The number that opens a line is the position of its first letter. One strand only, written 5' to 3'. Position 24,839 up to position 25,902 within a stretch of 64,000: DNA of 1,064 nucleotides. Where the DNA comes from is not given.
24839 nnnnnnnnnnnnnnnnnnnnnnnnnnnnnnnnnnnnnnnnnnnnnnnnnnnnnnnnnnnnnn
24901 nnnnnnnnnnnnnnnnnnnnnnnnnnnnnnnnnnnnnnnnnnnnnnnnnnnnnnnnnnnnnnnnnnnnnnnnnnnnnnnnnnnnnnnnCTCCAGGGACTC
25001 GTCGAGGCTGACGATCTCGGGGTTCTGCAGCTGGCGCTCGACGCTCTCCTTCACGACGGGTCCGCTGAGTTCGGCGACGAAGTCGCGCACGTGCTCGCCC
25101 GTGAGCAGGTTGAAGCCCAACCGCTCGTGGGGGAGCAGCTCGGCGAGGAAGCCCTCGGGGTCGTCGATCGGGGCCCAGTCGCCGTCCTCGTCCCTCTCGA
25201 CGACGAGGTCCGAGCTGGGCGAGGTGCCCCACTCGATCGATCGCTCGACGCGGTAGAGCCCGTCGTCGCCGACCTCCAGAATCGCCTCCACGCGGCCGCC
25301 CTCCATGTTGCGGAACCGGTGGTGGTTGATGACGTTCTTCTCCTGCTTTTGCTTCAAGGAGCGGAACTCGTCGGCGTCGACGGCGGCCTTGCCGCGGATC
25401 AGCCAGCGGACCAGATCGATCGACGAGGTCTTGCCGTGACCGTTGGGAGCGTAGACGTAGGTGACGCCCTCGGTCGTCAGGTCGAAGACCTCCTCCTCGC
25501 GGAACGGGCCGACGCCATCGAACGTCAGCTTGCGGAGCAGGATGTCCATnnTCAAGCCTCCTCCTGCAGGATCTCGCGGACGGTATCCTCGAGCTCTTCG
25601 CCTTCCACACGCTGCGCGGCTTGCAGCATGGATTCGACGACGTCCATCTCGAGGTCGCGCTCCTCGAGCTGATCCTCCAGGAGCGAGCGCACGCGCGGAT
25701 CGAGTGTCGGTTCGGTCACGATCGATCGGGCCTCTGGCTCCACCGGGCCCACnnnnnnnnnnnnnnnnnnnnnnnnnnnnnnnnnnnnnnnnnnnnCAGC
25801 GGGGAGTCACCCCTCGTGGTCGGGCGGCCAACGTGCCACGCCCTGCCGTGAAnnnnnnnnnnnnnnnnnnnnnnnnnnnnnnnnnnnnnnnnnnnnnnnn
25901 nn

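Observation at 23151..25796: Stand-alone small protein / DndD-like CxC ATPase / DndE-like operon with no modification enzyme or effector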

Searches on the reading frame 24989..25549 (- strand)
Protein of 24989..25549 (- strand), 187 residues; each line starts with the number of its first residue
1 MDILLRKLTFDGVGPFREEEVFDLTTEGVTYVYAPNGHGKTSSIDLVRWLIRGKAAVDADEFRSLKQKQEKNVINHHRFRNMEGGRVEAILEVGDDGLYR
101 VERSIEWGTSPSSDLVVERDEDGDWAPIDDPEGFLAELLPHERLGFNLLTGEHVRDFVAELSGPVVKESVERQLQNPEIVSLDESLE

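Call 67: search_protein_families(library=padloc, proteins=[window:24989-25549:-], max_evalue=0.01)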
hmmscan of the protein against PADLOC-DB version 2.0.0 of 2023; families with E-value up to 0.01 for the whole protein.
seq(187 aa): 25 families
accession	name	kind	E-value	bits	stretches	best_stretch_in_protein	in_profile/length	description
PDLC02750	PbeC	-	1.4e-11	41.7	1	27-171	28-164/629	PbeC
PDLC02756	PbeC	-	9.7e-09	32.7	1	4-172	2-182/643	PbeC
PDLC02747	PbeC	-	1e-08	32.6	1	5-174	3-180/632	PbeC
PDLC02668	DndD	-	1.2e-08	32.4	1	4-171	2-178/659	DndD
PDLC02722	PbeC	-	2.1e-08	31.3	1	28-171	29-163/643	PbeC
PDLC02667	DndD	-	2.8e-07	27.7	1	4-174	2-183/657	DndD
PDLC03865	LmuB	-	1.9e-06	24.4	1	18-80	18-91/1007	-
PDLC03859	LmuB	-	9.5e-06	23.1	1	6-108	6-85/611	-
PDLC02754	PbeC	-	1.6e-05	21.7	1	6-155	4-156/646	PbeC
PDLC02724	PbeC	-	2.6e-05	21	1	14-187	12-179/638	PbeC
PDLC02731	PbeC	-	3.2e-05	20.9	1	4-171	2-179/645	PbeC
PDLC02726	PbeC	-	3.9e-05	20.3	1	22-184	21-179/637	PbeC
PDLC02723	PbeC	-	5.8e-05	19.8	1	110-169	120-179/618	PbeC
PDLC02753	PbeC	-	0.00031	17.2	1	27-158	29-164/648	PbeC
PDLC02732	PbeC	-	0.00032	17.4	1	28-175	29-181/625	PbeC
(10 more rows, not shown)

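Call 68: search_protein_families(library=ncbifam, proteins=[window:24989-25549:-], max_evalue=0.01)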
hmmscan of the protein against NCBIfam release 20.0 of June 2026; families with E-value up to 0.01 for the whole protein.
seq(187 aa): 4 families
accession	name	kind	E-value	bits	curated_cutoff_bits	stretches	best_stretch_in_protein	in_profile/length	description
TIGR03185.1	DNA_S_dndD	equivalog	4.4e-06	25.5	245.85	1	4-174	2-179/650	DNA sulfur modification protein DndD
TIGR00618.1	sbcc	subfamily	0.0009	17.3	478.5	1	7-70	5-70/1043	exonuclease subunit SbcC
TIGR00611.2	recf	equivalog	0.0012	18.1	172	1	16-91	9-85/339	DNA replication/repair protein RecF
NF011016.0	PRK14444.1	equivalog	0.003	17.9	103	1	47-121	4-75/92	acylphosphatase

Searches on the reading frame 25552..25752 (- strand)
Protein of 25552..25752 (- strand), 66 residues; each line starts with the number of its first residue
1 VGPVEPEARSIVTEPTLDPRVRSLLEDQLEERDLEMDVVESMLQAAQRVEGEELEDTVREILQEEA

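Call 4: search_protein_families(library=pfam, proteins=[window:25552-25752:-], max_evalue=1)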
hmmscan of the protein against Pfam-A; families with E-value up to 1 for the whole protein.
window:25552-25752:- (66 aa): 1 family
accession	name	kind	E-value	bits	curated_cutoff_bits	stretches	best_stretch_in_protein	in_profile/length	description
PF20306.3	Sp-DndD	-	0.058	14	27.2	1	22-52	3-36/51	Small protein found in certain Dnd DNA modification systems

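Call 5: search_protein_families(library=padloc, proteins=[window:25552-25752:-], max_evalue=1)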
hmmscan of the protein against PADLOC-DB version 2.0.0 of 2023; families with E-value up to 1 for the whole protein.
window:25552-25752:- (66 aa): 0 families

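Call 6: search_protein_families(library=ncbifam, proteins=[window:25552-25752:-], max_evalue=1)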
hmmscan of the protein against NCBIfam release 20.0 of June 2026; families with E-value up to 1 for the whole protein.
window:25552-25752:- (66 aa): 2 families
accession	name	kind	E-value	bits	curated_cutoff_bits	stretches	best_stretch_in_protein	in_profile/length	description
NF001061.0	PRK00117.5-1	equivalog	0.011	15.4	264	1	7-46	86-126/246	recombination regulator RecX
NF045655.1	MkRedMenJ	equivalog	0.097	11.6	700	1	2-58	89-145/406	menaquinone reductase MenJ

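Call 46: search_protein_families(library=pfam, alignment_id=A4, max_evalue=10)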
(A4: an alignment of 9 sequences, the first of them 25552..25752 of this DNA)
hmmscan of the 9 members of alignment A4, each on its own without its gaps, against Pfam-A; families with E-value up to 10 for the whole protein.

A. member 1, window:25552-25752:- (66 aa): 1 family
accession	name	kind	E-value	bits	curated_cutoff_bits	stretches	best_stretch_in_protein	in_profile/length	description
PF20306.3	Sp-DndD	-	0.058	14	27.2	1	22-52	3-36/51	Small protein found in certain Dnd DNA modification systems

B. families by the number of members that match (of 9 scanned): 16 families
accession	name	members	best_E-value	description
PF22513.2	FitA-like_RHH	2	0.00018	Antitoxin FitA-like, ribbon-helix-helix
PF20306.3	Sp-DndD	2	0.0023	Small protein found in certain Dnd DNA modification systems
PF07261.16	DnaB_2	2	0.027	Replication initiation and membrane attachment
PF21616.3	Topo-V_HhH_2_2nd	1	0.0011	Topoisomerase V, second (HhH)2 tandem domain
PF05025.18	RbsD_FucU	1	0.0083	RbsD / FucU transport protein family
PF21597.2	TetR_C_43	1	0.019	Transcriptional regulator SbtR-like, C-terminal domain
PF17940.6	TetR_C_31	1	0.031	Tetracyclin repressor-like, C-terminal domain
PF10090.15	HPTransfase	1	0.052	Histidine phosphotransferase C-terminal domain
PF21635.2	Mov-10_helical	1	0.057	Helicase MOV-10, helical domain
PF09339.16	HTH_IclR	1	0.086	IclR helix-turn-helix domain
PF24392.2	Parb-CE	1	0.096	ParB CE domain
PF04286.17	DUF445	1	0.13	Protein of unknown function (DUF445)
PF07781.16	Reovirus_Mu2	1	0.15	Reovirus minor core protein Mu-2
PF14178.11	YppF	1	0.15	YppF-like protein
PF11470.14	TUG-UBL1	1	0.19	TUG ubiquitin-like domain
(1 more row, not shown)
